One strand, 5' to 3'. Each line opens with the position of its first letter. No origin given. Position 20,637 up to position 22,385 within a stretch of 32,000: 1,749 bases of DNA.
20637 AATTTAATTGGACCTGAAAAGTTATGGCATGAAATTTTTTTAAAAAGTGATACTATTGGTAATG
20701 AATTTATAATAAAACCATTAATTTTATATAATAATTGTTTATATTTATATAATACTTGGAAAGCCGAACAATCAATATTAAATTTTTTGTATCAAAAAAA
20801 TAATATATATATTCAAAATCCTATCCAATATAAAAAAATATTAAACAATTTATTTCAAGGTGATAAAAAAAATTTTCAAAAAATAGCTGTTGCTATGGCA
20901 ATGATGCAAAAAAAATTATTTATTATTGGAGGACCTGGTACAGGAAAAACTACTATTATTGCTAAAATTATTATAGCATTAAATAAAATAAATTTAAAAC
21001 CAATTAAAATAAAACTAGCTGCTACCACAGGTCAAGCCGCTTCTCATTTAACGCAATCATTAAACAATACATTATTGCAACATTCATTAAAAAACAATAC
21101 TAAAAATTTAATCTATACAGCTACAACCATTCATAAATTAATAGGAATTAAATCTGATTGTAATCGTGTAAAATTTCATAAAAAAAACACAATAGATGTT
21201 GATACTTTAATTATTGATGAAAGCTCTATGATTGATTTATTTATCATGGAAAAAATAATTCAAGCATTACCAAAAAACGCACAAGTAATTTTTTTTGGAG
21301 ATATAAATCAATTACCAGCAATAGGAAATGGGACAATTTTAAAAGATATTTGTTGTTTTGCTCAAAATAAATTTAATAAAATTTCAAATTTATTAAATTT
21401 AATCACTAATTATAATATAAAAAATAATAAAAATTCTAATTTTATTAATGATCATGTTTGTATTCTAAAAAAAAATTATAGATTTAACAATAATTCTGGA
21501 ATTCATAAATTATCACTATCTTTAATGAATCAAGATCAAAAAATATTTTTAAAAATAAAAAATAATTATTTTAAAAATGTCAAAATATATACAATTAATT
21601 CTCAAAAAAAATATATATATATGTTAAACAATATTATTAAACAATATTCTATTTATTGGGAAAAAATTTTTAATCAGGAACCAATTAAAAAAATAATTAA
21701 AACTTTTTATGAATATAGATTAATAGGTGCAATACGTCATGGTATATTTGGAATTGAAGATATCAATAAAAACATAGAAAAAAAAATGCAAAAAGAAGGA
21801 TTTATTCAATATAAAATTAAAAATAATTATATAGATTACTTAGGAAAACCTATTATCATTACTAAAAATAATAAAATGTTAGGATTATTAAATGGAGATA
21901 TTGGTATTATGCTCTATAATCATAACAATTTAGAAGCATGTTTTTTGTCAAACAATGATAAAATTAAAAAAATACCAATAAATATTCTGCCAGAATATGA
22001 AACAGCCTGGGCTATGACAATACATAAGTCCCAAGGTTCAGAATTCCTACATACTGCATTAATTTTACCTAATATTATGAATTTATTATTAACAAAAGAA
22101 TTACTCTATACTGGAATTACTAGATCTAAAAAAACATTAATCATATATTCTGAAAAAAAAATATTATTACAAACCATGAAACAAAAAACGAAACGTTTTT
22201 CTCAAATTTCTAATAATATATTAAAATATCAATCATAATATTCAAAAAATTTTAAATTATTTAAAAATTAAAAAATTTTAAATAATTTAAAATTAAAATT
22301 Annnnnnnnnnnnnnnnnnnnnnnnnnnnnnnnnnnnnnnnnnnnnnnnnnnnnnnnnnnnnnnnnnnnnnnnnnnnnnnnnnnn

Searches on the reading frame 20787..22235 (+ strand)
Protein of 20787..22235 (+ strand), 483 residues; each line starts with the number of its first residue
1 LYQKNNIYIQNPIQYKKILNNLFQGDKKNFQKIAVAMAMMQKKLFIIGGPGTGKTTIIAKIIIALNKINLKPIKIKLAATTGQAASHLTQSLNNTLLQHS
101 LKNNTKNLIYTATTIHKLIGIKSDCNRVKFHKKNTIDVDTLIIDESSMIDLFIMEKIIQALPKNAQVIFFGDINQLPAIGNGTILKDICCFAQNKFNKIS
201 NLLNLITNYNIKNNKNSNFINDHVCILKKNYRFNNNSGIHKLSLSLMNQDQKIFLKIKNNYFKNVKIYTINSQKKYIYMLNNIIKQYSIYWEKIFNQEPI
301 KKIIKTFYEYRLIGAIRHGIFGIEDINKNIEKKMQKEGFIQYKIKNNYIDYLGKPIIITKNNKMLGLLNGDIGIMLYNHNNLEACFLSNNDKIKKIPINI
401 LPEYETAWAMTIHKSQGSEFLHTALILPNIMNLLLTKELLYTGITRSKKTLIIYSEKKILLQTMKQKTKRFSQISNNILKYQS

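Call 55: search_protein_families(library=ncbifam, proteins=[window:20787-22235:+], max_evalue=1e-10)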
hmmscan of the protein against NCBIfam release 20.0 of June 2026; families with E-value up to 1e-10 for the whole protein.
window:20787-22235:+ (483 aa): 4 families
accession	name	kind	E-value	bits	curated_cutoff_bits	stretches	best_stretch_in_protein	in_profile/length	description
NF008127.0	PRK10875.1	equivalog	1.4e-142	476.4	671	1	13-478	141-614/619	exodeoxyribonuclease V subunit alpha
TIGR01447.1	recD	equivalog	2.2e-136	455.8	310.15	1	15-475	136-594/597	exodeoxyribonuclease V subunit alpha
TIGR01448.2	helicase_RecD2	equivalog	1e-63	215.7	500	2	29-189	319-460/713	SF1B family DNA helicase RecD2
TIGR02768.1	TraA_Ti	equivalog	5.5e-18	64.6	590.45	0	352-461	617-721/751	Ti-type conjugative transfer relaxase TraA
